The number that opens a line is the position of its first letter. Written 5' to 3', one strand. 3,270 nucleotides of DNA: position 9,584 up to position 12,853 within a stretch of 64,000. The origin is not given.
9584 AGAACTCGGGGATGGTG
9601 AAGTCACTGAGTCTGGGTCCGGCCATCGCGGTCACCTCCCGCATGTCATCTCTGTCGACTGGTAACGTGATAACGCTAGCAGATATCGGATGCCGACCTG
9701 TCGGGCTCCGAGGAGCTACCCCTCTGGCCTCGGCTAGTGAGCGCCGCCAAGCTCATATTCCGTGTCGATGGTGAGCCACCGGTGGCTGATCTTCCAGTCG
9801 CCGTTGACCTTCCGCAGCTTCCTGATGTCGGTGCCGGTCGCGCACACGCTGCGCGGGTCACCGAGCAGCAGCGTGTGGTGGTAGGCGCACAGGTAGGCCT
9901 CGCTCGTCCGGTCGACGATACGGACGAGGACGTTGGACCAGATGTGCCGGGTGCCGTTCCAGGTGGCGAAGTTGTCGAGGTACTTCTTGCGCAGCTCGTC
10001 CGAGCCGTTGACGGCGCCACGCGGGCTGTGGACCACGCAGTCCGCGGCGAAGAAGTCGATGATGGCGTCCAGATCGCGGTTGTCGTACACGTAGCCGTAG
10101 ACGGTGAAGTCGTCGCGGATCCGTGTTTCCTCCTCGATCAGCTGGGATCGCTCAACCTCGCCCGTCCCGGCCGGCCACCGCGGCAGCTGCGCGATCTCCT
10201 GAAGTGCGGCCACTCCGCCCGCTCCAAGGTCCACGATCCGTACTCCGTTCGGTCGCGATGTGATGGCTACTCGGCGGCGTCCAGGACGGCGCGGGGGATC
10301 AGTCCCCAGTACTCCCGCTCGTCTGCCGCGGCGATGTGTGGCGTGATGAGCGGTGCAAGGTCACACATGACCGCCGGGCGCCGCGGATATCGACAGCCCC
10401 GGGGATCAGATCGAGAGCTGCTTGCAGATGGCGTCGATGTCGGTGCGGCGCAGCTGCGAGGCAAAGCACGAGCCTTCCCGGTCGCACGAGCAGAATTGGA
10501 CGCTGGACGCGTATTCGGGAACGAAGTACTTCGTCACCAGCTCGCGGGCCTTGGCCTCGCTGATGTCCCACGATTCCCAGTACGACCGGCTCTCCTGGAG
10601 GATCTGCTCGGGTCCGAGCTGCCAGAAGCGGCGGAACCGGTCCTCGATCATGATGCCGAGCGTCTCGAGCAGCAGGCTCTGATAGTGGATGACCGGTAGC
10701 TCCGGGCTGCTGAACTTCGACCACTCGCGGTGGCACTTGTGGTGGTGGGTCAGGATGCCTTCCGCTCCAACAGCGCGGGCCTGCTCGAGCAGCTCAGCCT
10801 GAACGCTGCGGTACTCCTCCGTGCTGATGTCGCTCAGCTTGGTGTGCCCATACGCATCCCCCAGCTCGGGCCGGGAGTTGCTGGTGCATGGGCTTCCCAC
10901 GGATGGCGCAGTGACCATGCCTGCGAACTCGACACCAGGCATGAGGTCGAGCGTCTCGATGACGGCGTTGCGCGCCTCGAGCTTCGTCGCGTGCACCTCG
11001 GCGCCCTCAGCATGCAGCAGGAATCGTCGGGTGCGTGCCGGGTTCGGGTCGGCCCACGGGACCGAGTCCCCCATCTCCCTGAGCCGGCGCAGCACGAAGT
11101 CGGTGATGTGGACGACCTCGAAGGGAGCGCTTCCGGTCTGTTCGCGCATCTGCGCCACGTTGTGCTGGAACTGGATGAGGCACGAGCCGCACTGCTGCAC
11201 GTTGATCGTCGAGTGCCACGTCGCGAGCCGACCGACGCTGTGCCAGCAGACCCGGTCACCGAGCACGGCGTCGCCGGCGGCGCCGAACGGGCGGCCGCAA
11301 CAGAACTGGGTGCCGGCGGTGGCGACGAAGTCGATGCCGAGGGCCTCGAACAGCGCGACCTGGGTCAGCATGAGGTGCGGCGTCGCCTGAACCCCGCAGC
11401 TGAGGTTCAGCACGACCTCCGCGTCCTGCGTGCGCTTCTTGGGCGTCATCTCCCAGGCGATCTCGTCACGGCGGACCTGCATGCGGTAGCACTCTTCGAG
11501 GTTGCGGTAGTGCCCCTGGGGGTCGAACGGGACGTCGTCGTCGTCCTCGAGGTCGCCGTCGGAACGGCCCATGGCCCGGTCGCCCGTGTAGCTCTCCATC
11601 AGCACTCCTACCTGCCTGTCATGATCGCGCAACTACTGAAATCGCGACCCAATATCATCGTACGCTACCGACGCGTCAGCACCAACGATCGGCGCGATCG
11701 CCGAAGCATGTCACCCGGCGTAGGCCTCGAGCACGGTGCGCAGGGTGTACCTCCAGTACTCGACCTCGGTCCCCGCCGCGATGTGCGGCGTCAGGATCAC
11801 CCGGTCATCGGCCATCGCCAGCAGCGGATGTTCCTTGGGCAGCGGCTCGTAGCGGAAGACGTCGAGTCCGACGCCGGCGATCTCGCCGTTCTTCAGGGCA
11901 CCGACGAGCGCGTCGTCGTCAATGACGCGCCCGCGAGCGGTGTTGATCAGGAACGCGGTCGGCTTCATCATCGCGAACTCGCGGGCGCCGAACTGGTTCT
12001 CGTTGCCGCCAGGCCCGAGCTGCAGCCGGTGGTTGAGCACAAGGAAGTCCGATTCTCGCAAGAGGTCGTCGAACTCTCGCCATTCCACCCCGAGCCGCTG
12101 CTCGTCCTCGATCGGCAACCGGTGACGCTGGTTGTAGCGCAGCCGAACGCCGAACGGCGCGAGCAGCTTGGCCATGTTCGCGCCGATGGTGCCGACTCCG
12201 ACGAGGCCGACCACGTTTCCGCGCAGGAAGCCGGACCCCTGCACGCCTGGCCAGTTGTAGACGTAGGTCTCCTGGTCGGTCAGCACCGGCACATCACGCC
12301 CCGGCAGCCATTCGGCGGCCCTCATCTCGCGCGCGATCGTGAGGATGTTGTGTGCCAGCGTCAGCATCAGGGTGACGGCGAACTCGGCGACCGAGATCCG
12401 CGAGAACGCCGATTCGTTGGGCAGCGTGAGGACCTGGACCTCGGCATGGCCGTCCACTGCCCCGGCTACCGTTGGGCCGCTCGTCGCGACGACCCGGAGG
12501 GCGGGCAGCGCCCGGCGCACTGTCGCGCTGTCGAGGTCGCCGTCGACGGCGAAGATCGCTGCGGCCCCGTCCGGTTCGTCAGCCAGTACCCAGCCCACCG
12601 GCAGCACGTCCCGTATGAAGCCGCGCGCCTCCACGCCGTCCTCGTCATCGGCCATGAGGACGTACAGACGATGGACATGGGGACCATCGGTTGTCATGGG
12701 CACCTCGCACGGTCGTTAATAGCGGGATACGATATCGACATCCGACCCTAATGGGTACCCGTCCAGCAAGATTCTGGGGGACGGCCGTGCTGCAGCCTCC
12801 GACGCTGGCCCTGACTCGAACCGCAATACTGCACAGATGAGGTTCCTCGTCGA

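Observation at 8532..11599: Stand-alone CCG-motif proteins with a C-terminal CxC-X3-5-C tail, always next to SnoaL-like and dehydrogenase genes: an uncharacterised redox module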

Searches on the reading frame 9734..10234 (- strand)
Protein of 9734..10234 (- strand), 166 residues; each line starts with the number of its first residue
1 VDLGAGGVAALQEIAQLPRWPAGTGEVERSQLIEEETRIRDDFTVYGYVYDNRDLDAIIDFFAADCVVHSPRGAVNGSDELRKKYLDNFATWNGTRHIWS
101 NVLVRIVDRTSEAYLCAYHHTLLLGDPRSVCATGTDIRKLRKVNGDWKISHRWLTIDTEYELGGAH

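Call 6: search_protein_families(library=pfam, proteins=[window:9734-10234:-], max_evalue=0.01)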
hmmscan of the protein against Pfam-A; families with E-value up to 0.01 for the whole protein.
window:9734-10234:- (166 aa): 4 families
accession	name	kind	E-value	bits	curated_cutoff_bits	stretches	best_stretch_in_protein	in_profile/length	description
PF13577.12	SnoaL_4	-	1.3e-12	48.2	24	1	33-152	3-125/126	SnoaL-like domain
PF12680.13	SnoaL_2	-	1.6e-06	29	27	1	49-102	7-60/102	SnoaL-like domain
PF14534.12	DUF4440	-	0.001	19.9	25.2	1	51-149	13-107/107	Domain of unknown function (DUF4440)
PF00866.24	Ring_hydroxyl_B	-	0.0062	17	27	0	95-159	75-140/144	Ring hydroxylating beta subunit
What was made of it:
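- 9734..10234 (-): SnoaL1, a 166-aa NTF2-like protein of the SnoaL_4 family. Pfam SnoaL_4 E 1.3e-12 (call 6).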

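Call 7: search_protein_families(library=ncbifam, proteins=[window:9734-10234:-], max_evalue=0.1)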
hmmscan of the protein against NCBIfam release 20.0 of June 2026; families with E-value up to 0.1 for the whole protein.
window:9734-10234:- (166 aa): 0 families

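Call 44: find_homologous_proteins(query=window:9734-10234:-, max_evalue=0.001)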
Query window:9734-10234:- (166 aa): 10 proteins with E <= 0.001 among 93 candidates.
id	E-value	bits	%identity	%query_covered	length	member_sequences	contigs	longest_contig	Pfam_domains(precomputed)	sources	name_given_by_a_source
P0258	3.5e-110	383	100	100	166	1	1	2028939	PF12680.14,PF13577.13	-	-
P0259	1.4e-94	333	86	100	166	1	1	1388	PF12680.14,PF14534.13,PF13577.13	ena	-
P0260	4.1e-85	302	79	99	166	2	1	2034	PF12680.14,PF14534.13,PF13577.13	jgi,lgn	jgi:ketosteroid isomerase-like protein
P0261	1.1e-83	297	75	99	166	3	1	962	PF12680.14,PF13577.13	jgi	jgi:ketosteroid isomerase-like protein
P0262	4.6e-80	285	74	99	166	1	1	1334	PF12680.14,PF13577.13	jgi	jgi:hypothetical protein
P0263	1.1e-79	284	76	99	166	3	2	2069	PF12680.14,PF14534.13,PF13577.13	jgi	jgi:ketosteroid isomerase-like protein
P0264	2.5e-69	250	67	98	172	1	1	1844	PF12680.14,PF14534.13,PF13577.13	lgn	-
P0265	9.5e-61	223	63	99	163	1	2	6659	PF12680.14,PF14534.13,PF13577.13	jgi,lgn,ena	-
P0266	6.7e-59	216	63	99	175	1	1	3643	PF12680.14,PF13577.13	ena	-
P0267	5.8e-54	200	55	98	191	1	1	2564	PF12680.14,PF14534.13,PF13577.13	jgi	jgi:ketosteroid isomerase-like protein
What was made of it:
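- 9734..10234 (-): Only 10 homologs were found among 5.8e9 proteins (call 44).
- Only 64 kb of a contig of at least 2 Mb was examined (call 44).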

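Call 45: find_encoding_contigs(protein=P0265, flank=7000, max_places=3)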
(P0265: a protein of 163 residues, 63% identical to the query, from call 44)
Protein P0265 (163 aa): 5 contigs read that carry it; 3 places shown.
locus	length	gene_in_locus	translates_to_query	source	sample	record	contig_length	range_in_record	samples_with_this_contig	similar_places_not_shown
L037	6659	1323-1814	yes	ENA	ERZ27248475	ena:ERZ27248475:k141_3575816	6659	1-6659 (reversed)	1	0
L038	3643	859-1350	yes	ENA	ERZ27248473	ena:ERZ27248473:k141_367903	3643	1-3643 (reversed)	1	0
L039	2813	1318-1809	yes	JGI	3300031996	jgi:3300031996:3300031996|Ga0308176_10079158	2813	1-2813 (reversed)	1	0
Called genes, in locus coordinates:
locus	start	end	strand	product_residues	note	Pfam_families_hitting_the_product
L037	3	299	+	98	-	?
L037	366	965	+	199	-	-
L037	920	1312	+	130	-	PF02826:2-Hacid_dh_C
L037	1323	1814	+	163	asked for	PF13577:SnoaL_4, PF12680:SnoaL_2, PF14534:DUF4440 (weak)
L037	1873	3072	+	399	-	PF02754:CCG (weak)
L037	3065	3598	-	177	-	PF13577:SnoaL_4, PF12680:SnoaL_2 (weak), PF14534:DUF4440 (weak)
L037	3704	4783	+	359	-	PF02754:CCG (weak)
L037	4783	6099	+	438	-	PF00070:Pyr_redox (faint), PF00890:FAD_binding_2 (faint), PF01266:DAO, PF07992:Pyr_redox_2 (weak), PF13450:NAD_binding_8 (faint)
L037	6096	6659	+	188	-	?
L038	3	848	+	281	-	?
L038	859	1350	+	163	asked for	PF13577:SnoaL_4, PF12680:SnoaL_2, PF14534:DUF4440 (weak)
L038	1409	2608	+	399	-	PF02754:CCG (weak)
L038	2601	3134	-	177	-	PF13577:SnoaL_4, PF12680:SnoaL_2 (weak), PF14534:DUF4440 (weak)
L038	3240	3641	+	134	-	?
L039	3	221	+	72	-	PF02775:TPP_enzyme_C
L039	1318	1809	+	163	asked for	PF13577:SnoaL_4, PF12680:SnoaL_2, PF14534:DUF4440 (weak)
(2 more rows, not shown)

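Call 46: find_encoding_contigs(protein=P0266, flank=5000, max_places=2)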
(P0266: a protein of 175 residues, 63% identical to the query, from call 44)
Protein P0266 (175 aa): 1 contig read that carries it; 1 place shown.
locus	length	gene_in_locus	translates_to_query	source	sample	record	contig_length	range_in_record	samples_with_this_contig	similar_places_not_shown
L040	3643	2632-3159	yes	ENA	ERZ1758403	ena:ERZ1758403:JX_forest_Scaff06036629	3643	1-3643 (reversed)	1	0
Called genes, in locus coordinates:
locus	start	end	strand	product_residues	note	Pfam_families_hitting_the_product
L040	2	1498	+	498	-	?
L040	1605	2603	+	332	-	PF02826:2-Hacid_dh_C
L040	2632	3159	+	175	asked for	PF13577:SnoaL_4, PF12680:SnoaL_2 (weak)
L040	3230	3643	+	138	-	?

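Call 47: find_encoding_contigs(protein=P0267, flank=5000, max_places=2)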
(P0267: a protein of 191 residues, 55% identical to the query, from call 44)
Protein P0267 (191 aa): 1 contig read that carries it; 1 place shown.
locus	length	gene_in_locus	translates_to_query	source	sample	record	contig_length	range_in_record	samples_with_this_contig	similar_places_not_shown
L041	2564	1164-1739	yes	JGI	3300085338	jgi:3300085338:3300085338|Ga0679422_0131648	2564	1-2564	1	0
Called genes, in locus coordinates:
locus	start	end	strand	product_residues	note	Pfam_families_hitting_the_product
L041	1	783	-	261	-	?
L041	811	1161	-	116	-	PF00248:Aldo_ket_red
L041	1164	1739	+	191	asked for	PF13577:SnoaL_4, PF14534:DUF4440, PF12680:SnoaL_2 (weak)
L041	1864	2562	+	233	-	?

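Call 52: search_protein_families(library=pfam, proteins=[L040:2-1498:+, L037:6096-6659:+, L037:3-299:+, L041:1-783:-], max_evalue=0.001)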
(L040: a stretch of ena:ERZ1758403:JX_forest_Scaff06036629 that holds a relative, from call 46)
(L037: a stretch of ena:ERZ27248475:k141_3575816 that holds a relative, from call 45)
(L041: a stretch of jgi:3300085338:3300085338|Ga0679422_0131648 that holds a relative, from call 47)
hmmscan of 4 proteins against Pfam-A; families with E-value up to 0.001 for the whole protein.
L040:2-1498:+ (498 aa): 3 families
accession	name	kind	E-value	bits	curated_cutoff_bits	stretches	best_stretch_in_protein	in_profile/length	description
PF02775.26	TPP_enzyme_C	-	9.9e-33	113.5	21.9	1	359-495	10-150/151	Thiamine pyrophosphate enzyme, C-terminal TPP binding domain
PF00205.28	TPP_enzyme_M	-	1.3e-27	96.6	30.4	1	167-294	3-137/137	Thiamine pyrophosphate enzyme, central domain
PF02776.23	TPP_enzyme_N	-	4.2e-24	85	26.8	1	1-81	26-107/119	Thiamine pyrophosphate enzyme, N-terminal TPP binding domain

L037:6096-6659:+ (188 aa): 0 families

L037:3-299:+ (98 aa): 1 family
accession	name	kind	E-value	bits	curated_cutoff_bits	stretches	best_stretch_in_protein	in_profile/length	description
PF02775.26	TPP_enzyme_C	-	5.7e-18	65.6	21.9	1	2-96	53-151/151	Thiamine pyrophosphate enzyme, C-terminal TPP binding domain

L041:1-783:- (261 aa): 3 families
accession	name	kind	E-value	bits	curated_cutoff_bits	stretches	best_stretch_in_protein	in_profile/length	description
PF07992.20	Pyr_redox_2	-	1.2e-45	156.7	26.1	1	9-259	2-251/291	Pyridine nucleotide-disulphide oxidoreductase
PF00070.33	Pyr_redox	-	1.4e-12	48.4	22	1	151-230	1-81/82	Pyridine nucleotide-disulphide oxidoreductase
PF01266.30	DAO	-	1.5e-05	25.1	27.9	0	152-184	2-34/353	FAD dependent oxidoreductase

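Call 63: search_solved_structures(query=window:9734-10234:-, max_evalue=1)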
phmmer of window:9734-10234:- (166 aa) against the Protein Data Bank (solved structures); distinct sequences matched with E-value up to 1: 11.
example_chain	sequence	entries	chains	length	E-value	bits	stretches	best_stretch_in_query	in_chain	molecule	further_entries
2rgq_A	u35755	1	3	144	6.9e-05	25.9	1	50-159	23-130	Domain of Unknown Function with a Cystatin-Like Fold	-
3ef8_A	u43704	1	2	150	9.7e-05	25.4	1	44-163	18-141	Putative Scyalone Dehydratase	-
9kw6_A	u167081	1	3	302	0.00042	23.3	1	53-86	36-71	MonBI,MonBII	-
9kw6_C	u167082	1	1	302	0.00044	23.3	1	53-86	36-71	MonBI,MonBII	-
9kw8_A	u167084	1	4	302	0.00044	23.3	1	53-86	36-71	MonBI,MonBII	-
3b8l_A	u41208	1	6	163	0.01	18.8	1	33-151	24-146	Uncharacterized protein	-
3wmd_A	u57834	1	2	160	0.071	16.1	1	53-86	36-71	Probable monensin biosynthesis isomerase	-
9kw7_B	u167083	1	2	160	0.071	16.1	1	53-86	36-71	MonBI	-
5evh_A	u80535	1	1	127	0.1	15.6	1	37-89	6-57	Uncharacterized protein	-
3d9r_A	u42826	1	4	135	0.45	13.5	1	33-92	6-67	ketosteroid isomerase-like protein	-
2gxf_A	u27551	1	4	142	0.54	13.2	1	37-88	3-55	Hypothetical protein yybH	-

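Call 72: find_encoding_contigs(protein=P0263, flank=3000, max_places=3)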
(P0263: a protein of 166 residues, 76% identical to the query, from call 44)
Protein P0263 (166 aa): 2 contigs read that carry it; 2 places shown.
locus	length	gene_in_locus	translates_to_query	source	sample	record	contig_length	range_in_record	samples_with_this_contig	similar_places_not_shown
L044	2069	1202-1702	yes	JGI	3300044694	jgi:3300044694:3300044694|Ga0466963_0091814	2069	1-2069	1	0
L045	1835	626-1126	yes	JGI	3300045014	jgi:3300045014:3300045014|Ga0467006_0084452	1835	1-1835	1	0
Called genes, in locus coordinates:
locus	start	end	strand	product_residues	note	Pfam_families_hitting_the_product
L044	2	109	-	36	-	?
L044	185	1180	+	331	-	PF02826:2-Hacid_dh_C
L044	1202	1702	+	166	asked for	PF13577:SnoaL_4, PF14534:DUF4440 (faint), PF12680:SnoaL_2 (weak)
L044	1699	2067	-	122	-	?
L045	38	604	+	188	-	PF02826:2-Hacid_dh_C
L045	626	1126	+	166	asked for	PF13577:SnoaL_4, PF14534:DUF4440 (faint), PF12680:SnoaL_2 (weak)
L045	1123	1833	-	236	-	?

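Call 73: find_encoding_contigs(protein=P0260, flank=3000, max_places=3)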
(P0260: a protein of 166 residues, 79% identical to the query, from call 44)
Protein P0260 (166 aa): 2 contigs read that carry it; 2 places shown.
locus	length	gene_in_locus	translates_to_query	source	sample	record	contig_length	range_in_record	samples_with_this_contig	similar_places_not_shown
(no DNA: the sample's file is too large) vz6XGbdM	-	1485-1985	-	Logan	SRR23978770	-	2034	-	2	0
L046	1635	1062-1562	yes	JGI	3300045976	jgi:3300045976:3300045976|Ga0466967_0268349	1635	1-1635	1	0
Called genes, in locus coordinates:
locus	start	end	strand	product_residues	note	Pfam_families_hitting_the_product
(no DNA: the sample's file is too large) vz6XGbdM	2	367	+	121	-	?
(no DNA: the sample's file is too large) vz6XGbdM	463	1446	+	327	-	PF02826:2-Hacid_dh_C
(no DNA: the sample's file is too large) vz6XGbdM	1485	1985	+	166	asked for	PF13577:SnoaL_4, PF12680:SnoaL_2, PF14534:DUF4440 (weak)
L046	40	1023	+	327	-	PF02826:2-Hacid_dh_C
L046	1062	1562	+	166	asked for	PF13577:SnoaL_4, PF12680:SnoaL_2, PF14534:DUF4440 (weak)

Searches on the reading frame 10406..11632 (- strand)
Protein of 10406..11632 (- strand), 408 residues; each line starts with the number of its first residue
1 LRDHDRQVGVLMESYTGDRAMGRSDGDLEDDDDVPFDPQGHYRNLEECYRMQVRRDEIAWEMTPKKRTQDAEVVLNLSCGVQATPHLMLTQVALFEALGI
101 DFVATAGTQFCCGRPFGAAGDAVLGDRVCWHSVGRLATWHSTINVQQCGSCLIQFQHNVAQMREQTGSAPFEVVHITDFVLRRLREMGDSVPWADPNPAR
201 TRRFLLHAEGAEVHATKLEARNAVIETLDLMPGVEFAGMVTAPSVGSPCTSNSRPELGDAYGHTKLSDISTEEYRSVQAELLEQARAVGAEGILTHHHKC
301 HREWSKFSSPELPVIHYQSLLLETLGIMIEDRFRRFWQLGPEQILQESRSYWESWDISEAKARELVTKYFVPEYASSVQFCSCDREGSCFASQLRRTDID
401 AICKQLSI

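Call 6: search_protein_families(library=pfam, proteins=[window:10406-11632:-], max_evalue=0.01)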
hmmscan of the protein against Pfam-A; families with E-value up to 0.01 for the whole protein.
window:10406-11632:- (408 aa): 1 family
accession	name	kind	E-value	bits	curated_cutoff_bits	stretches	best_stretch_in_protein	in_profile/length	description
PF02754.22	CCG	-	0.00017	22.1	20.6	0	91-155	21-84/85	Cysteine-rich domain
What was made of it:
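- Checked: CCG2 = 10406..11632(-), 408 aa (or 399 aa from an internal start), PF02754 at 22.1 bits (call 6).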

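Call 7: search_protein_families(library=ncbifam, proteins=[window:10406-11632:-], max_evalue=0.1)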
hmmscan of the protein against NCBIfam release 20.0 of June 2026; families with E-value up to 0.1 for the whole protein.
window:10406-11632:- (408 aa): 1 family
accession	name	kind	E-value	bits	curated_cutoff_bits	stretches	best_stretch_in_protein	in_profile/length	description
NF045670.1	quin_L_LdhH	equivalog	6.6e-05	21.4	800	1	59-166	455-562/706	L-lactate dehydrogenase (quinone) large subunit LdhH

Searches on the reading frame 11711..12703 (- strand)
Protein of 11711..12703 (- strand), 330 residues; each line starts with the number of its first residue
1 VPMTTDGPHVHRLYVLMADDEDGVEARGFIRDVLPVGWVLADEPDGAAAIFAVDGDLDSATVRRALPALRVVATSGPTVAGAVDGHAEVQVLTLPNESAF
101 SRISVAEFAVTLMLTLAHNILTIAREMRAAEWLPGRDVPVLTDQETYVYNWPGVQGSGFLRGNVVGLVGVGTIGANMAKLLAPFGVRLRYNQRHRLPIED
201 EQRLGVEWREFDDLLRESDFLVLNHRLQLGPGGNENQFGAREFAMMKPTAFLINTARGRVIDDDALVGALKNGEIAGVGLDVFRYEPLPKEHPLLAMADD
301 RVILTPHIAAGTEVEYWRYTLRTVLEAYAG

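Call 6: search_protein_families(library=pfam, proteins=[window:11711-12703:-], max_evalue=0.01)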
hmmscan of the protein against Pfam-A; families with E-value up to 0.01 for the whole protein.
window:11711-12703:- (330 aa): 1 family
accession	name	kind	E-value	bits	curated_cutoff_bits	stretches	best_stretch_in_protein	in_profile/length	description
PF02826.25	2-Hacid_dh_C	-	6.2e-46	156.4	25.1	1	111-309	2-178/178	D-isomer specific 2-hydroxyacid dehydrogenase, NAD binding domain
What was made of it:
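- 11711..12703 (-): NAD-dependent D-isomer-specific 2-hydroxyacid dehydrogenase (glyoxylate/hydroxypyruvate reductase-like). PF02826 E 6e-46 (call 6).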

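Call 7: search_protein_families(library=ncbifam, proteins=[window:11711-12703:-], max_evalue=0.1)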
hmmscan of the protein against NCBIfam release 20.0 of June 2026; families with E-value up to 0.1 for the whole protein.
window:11711-12703:- (330 aa): 21 families
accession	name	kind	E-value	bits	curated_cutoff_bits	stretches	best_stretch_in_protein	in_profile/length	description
NF009714.1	PRK13243.1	equivalog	1.3e-39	136.4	455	1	104-312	103-294/332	glyoxylate reductase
NF005069.0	PRK06487.1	equivalog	1.4e-34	119.6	448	1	57-312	59-292/320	2-hydroxyacid dehydrogenase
NF011938.0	PRK15409.1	equivalog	2.4e-32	112.3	492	1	53-313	52-291/324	glyoxylate/hydroxypyruvate reductase GhrB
TIGR01327.1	PGDH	equivalog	1.2e-31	110.1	454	1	67-313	61-283/525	phosphoglycerate dehydrogenase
NF005750.0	PRK07574.1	equivalog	1.4e-31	109.9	329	1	92-318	138-344/386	NAD-dependent formate dehydrogenase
NF041369.1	Dhydh_Halo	equivalog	2.7e-31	109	400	1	92-316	79-279/305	D-2-hydroxyacid dehydrogenase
NF005387.0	PRK06932.1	equivalog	6.9e-30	104.1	492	1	62-311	59-290/314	2-hydroxyacid dehydrogenase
NF008759.0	PRK11790.1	equivalog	1.5e-27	96.3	404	1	154-313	144-299/410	phosphoglycerate dehydrogenase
NF006263.0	PRK08410.1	equivalog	7.4e-26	91.3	389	1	87-311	82-287/311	D-2-hydroxyacid dehydrogenase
NF000492.1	vanH_gen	exception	3.4e-20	72.3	540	1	98-284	95-253/312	D-lactate dehydrogenase VanH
NF001309.0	PRK00257.1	equivalog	2.1e-18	66.5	434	1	160-309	114-256/379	4-phosphoerythronate dehydrogenase PdxB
NF012013.0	PRK15469.1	equivalog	1.5e-16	60.4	403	1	164-313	138-281/312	glyoxylate/hydroxypyruvate reductase GhrA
NF000371.1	vanH_Agroup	exception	1.6e-16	60.4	700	1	97-285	99-259/322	VanH-A/VanH-Pt family D-lactate dehydrogenase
NF005027.0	PRK06436.1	equivalog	3.6e-16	59.1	261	1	92-318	73-266/303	2-hydroxyacid dehydrogenase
NF000128.1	vanH-Sc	exception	3.8e-14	52.5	650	1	150-284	150-273/337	D-lactate dehydrogenase VanH-Sc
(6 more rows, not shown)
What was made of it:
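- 11711..12703 (-): The best NCBIfam hit is glyoxylate reductase, below cut-off (call 7).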

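Call 65: search_solved_structures(query=window:11711-12703:-, max_evalue=1e-25)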
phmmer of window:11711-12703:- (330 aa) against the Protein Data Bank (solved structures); distinct sequences matched with E-value up to 1e-25: 9.
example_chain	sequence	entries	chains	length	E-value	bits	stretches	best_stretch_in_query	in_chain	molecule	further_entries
1wwk_A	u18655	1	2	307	1.5e-31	112.9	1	160-313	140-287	phosphoglycerate dehydrogenase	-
6bii_A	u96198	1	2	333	3e-30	108.7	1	159-312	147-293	Glyoxylate reductase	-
2dbq_A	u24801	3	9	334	2.5e-28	102.4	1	15-311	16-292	Glyoxylate reductase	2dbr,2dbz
5aov_A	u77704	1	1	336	6.7e-28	100.9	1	159-312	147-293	GLYOXYLATE REDUCTASE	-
8oq2_A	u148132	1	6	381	1.4e-27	99.9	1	154-321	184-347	Formate dehydrogenase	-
9m0t_A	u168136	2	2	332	6.9e-27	97.6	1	161-313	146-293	Probable 2-ketogluconate reductase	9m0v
9whb_A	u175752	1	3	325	3.3e-26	95.4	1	105-313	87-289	3-phosphoglycerate dehydrogenase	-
3wr5_A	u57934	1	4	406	5.6e-26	94.6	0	154-321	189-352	Formate dehydrogenase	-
7qz1_A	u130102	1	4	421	6.2e-26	94.5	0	154-321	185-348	Formate dehydrogenase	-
